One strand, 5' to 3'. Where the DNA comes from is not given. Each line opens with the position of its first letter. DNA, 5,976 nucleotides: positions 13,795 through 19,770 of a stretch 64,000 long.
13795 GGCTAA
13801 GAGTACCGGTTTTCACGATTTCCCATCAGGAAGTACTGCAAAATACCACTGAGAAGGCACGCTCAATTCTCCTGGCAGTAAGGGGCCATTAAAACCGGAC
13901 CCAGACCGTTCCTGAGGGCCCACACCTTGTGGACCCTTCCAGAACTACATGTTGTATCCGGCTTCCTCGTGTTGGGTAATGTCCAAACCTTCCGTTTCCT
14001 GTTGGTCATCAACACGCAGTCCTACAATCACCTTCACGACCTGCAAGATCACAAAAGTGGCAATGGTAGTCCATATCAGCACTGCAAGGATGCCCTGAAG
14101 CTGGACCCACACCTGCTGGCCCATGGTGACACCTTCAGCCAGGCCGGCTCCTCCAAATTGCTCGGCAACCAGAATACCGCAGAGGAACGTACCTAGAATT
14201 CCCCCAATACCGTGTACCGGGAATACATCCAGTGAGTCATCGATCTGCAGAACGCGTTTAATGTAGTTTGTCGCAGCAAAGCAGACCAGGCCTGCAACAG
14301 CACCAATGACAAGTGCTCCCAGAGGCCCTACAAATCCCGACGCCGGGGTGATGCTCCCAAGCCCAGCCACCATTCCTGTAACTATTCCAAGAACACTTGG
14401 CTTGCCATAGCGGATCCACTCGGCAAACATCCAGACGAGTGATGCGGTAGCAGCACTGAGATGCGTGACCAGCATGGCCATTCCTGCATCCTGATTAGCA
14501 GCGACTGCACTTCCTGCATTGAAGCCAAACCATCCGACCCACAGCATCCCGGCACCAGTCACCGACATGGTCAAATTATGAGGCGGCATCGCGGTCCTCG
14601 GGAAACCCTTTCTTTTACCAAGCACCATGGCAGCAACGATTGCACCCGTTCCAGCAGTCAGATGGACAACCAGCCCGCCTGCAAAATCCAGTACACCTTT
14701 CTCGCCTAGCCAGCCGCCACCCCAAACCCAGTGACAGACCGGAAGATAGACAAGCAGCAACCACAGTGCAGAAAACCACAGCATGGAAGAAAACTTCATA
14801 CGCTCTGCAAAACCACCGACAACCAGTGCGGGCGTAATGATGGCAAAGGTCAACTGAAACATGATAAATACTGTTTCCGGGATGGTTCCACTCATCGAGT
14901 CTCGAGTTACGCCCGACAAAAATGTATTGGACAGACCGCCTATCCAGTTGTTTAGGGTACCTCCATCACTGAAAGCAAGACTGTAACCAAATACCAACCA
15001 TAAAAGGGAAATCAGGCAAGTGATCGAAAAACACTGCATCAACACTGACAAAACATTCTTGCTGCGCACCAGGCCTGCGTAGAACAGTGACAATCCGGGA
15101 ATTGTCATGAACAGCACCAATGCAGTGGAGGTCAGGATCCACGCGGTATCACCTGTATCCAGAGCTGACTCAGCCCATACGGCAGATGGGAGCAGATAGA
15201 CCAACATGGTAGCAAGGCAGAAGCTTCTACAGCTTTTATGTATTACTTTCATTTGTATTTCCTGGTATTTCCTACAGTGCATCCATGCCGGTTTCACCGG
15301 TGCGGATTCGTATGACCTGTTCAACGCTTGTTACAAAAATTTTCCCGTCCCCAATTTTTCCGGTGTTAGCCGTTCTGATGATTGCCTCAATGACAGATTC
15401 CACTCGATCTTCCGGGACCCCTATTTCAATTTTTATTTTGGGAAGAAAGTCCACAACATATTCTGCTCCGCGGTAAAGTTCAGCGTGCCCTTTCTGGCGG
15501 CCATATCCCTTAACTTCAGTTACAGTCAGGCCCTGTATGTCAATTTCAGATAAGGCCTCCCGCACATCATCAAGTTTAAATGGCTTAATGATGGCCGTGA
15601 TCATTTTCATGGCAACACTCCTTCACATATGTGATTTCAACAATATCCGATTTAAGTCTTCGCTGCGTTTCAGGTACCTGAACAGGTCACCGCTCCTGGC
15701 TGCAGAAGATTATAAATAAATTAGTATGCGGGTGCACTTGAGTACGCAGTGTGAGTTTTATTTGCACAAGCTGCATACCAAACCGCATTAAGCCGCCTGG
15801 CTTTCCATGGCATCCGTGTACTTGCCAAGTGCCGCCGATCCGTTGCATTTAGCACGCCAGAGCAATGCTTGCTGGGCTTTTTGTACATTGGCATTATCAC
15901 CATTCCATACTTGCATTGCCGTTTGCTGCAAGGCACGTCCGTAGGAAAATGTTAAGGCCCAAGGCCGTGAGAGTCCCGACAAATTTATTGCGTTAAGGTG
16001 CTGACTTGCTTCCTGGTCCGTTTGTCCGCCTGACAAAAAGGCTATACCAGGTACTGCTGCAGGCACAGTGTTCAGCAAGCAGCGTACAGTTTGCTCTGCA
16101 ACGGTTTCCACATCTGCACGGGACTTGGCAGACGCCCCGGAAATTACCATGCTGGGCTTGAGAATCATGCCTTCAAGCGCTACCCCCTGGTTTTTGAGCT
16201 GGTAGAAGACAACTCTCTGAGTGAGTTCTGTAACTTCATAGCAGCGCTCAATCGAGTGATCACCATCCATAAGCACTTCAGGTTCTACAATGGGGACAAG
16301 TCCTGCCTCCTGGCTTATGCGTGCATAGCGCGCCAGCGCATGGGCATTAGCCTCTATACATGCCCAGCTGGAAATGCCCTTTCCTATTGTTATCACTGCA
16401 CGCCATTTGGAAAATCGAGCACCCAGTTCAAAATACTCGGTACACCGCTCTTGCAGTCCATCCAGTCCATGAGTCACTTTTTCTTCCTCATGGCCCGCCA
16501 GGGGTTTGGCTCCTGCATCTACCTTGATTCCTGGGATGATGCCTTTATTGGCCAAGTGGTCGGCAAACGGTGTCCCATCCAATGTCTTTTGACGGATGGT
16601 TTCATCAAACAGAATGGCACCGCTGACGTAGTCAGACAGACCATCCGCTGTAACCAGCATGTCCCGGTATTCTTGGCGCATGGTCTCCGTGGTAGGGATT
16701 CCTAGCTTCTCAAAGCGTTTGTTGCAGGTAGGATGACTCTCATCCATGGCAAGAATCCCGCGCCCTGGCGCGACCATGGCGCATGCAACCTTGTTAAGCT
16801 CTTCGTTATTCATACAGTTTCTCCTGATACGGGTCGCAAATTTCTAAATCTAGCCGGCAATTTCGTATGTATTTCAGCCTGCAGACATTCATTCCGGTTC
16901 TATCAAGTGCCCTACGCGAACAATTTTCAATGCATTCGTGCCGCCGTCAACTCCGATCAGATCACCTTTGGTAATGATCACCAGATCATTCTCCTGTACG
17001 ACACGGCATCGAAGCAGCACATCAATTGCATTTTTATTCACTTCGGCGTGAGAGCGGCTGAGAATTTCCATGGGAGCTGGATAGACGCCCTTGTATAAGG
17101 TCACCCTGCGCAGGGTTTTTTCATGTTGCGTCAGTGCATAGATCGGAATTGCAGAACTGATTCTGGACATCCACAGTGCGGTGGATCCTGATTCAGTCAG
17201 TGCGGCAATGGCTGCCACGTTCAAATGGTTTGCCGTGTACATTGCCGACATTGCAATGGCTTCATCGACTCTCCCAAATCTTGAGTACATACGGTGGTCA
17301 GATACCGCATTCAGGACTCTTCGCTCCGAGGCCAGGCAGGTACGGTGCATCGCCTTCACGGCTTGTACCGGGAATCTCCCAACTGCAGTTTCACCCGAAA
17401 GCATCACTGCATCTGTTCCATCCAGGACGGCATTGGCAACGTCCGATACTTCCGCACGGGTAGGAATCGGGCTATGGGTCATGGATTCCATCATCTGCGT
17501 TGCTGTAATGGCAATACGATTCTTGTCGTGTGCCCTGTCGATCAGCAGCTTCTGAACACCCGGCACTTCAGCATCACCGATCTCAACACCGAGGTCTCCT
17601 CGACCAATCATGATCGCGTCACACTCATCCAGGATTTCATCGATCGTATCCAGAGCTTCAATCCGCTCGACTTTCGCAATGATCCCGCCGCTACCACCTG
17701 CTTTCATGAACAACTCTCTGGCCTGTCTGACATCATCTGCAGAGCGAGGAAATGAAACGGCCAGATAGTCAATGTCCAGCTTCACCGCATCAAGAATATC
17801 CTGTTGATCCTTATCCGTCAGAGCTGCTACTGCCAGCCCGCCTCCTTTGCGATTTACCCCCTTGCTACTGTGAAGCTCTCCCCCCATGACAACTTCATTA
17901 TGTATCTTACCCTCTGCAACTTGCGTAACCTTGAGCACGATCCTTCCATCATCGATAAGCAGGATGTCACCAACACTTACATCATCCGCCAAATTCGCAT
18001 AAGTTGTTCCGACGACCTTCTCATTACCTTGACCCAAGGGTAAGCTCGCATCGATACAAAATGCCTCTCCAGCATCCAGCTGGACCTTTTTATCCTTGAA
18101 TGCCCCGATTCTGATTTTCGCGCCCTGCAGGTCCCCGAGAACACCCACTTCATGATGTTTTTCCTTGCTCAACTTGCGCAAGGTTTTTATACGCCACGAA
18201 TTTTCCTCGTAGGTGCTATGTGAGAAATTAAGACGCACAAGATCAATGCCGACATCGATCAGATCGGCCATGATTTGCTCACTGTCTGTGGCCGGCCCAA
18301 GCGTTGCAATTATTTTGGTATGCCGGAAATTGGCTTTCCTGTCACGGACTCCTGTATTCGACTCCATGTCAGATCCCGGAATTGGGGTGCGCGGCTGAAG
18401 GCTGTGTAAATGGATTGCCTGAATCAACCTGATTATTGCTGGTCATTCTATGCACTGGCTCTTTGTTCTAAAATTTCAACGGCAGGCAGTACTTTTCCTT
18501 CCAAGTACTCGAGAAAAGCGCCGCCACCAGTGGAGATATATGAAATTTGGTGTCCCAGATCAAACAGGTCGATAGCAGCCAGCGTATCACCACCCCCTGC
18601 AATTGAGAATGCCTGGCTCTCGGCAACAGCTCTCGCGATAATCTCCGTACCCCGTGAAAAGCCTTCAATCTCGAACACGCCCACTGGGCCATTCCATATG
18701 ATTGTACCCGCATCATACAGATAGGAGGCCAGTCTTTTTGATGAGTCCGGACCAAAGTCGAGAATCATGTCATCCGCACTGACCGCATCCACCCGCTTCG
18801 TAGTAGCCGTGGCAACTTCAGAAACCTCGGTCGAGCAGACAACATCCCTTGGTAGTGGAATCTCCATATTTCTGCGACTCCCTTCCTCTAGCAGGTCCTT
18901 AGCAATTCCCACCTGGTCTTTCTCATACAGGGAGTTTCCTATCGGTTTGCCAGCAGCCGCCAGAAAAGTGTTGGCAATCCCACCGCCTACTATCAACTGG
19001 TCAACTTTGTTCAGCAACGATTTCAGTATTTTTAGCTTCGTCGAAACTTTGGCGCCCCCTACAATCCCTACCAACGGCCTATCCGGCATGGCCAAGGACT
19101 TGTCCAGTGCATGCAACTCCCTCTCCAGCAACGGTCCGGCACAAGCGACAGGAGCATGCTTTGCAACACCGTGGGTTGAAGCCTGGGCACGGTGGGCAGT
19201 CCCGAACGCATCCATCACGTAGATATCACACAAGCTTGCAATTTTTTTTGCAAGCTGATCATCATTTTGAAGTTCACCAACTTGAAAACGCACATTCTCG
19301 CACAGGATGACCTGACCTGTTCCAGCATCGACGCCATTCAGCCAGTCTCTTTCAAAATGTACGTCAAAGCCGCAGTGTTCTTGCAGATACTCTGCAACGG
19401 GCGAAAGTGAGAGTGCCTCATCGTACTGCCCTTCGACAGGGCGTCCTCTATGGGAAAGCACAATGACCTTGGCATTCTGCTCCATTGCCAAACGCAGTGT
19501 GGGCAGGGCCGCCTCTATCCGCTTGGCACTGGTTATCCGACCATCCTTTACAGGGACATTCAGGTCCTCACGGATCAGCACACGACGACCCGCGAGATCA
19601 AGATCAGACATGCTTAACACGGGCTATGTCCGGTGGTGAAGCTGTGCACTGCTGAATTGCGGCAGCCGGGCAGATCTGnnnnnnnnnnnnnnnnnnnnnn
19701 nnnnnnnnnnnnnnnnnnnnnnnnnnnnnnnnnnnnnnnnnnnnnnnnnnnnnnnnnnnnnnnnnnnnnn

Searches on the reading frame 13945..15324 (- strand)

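Call 58: search_protein_families(library=pfam, proteins=[window:13945-15324:-], max_evalue=0.000001)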
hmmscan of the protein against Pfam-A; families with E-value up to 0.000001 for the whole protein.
window:13945-15324:- (459 aa): 1 family
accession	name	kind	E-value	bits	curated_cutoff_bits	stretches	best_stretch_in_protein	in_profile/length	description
PF00909.26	Ammonium_transp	-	4.4e-124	414.7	23.2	1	61-457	1-399/399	Ammonium Transporter Family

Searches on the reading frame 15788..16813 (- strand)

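Call 58: search_protein_families(library=pfam, proteins=[window:15788-16813:-], max_evalue=0.000001)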
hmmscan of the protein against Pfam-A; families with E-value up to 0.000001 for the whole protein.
window:15788-16813:- (341 aa): 1 family
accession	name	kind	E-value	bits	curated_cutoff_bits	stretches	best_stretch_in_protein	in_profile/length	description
PF00274.25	Glycolytic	-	5.1e-139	463.4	22.2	1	5-340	1-337/349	Fructose-bisphosphate aldolase class-I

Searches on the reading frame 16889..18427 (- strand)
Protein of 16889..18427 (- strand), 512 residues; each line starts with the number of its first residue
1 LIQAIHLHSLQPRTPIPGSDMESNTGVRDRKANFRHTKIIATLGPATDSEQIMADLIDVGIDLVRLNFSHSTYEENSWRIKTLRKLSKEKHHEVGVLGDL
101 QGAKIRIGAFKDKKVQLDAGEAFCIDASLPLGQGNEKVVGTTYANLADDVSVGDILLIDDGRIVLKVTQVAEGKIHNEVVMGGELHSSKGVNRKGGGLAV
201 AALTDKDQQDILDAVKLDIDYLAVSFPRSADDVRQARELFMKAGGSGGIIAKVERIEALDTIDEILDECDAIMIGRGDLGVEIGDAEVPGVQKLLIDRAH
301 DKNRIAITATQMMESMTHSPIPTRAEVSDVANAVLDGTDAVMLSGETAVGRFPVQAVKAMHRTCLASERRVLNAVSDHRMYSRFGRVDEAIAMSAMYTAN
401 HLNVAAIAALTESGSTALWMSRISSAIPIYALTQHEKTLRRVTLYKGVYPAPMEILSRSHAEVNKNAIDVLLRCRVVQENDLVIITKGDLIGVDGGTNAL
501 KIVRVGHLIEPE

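Call 58: search_protein_families(library=pfam, proteins=[window:16889-18427:-], max_evalue=0.000001)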
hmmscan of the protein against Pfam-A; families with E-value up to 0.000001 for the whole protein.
window:16889-18427:- (512 aa): 2 families
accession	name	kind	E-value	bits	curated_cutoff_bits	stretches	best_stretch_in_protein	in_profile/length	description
PF00224.27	PK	-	1.1e-108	363.7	30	1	35-357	2-328/328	Pyruvate kinase, barrel domain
PF02887.21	PK_C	-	1.1e-34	119.4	28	1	389-503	1-114/114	Pyruvate kinase, alpha/beta domain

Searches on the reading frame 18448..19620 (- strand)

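Call 58: search_protein_families(library=pfam, proteins=[window:18448-19620:-], max_evalue=0.000001)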
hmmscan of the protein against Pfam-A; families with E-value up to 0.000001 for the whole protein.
window:18448-19620:- (390 aa): 1 family
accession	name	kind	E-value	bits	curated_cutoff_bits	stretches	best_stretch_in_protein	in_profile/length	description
PF00162.24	PGK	-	6.8e-137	456.9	27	1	4-376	1-379/379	Phosphoglycerate kinase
